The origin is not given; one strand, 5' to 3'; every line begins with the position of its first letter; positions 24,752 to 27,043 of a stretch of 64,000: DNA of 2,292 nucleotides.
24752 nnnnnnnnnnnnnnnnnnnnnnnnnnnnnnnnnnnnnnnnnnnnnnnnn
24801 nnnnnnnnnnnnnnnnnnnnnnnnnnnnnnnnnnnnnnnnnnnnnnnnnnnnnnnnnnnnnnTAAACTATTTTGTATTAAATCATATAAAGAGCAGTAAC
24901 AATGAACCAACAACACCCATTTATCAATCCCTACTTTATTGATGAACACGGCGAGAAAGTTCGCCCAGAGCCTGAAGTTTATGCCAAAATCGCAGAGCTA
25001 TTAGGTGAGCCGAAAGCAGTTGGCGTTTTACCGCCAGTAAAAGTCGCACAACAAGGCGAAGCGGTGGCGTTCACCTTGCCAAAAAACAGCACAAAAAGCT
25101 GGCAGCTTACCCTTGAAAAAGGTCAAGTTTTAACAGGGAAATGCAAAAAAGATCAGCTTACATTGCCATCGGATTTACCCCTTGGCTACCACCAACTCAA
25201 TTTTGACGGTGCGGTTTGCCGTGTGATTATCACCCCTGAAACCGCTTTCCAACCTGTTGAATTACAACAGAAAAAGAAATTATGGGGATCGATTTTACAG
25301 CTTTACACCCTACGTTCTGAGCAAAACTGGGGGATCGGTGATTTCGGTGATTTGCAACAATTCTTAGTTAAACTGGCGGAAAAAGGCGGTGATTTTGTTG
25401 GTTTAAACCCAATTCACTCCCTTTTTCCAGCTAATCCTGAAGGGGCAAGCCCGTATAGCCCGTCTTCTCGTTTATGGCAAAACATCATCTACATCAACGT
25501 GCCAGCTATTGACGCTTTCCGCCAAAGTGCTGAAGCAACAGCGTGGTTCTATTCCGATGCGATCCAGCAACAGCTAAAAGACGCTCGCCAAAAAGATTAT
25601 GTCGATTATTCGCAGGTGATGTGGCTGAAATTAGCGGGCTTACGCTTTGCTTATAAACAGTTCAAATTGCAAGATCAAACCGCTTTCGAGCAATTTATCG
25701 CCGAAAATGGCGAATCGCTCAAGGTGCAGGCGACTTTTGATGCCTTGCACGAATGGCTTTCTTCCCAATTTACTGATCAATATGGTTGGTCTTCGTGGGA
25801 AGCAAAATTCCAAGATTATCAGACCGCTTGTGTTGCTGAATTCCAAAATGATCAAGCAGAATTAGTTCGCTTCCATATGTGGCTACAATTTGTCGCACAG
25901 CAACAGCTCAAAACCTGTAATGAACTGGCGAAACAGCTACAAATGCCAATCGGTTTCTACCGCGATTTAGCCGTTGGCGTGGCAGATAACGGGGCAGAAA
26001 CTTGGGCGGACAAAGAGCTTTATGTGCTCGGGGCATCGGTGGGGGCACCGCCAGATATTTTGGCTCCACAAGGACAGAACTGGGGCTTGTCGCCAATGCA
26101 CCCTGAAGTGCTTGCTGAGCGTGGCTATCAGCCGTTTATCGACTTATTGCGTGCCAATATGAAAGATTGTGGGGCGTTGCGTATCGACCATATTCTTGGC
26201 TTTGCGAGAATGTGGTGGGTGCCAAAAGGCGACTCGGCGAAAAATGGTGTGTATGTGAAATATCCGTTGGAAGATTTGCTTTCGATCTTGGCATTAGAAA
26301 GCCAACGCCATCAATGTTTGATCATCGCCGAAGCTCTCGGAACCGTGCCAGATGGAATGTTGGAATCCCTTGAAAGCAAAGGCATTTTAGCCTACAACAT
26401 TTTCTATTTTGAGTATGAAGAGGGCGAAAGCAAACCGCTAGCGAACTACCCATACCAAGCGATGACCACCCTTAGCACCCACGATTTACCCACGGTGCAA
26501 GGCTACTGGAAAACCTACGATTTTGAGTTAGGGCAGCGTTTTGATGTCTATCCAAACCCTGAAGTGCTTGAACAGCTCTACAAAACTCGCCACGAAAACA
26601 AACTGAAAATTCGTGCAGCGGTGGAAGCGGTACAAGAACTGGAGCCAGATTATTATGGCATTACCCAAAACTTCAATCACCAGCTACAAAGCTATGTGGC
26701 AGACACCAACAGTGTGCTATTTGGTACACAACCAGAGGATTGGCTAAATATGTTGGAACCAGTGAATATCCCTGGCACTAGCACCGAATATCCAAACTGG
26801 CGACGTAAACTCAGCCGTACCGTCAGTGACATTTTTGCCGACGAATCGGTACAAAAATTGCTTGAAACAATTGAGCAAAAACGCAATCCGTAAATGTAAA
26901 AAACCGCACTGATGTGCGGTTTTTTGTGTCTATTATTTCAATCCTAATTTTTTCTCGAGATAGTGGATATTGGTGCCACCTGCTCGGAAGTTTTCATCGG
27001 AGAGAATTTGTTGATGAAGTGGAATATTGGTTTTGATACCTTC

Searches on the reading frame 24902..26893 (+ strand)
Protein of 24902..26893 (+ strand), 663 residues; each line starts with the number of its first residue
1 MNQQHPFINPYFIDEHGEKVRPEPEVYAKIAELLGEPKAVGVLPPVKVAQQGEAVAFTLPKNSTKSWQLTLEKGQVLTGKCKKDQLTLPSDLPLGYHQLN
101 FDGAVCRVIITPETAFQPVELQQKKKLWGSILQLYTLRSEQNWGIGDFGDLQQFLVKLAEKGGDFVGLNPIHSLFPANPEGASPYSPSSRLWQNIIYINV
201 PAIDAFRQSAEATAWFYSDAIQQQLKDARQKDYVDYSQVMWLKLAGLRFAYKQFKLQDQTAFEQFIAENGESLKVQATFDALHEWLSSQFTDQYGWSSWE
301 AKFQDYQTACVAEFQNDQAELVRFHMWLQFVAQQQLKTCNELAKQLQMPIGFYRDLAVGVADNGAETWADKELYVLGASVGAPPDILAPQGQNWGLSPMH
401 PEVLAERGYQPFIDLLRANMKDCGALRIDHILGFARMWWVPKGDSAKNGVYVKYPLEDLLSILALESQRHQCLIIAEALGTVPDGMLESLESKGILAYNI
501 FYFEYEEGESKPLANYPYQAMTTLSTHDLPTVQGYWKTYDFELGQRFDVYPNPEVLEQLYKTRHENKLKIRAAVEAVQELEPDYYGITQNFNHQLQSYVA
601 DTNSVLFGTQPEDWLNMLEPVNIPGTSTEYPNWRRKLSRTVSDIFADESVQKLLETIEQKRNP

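Call 97: search_protein_families(library=pfam, proteins=[window:24902-26893:+], max_evalue=1e-8)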
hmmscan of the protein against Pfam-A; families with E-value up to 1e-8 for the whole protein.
window:24902-26893:+ (663 aa): 2 families
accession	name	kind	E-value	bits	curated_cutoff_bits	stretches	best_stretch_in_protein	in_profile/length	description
PF02446.23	Glyco_hydro_77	-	1.4e-122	410.4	25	1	132-638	1-460/465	4-alpha-glucanotransferase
PF21226.3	MalQ_N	-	2.8e-12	47.3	24.1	1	43-112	1-91/91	MalQ N-terminal beta sandwich domain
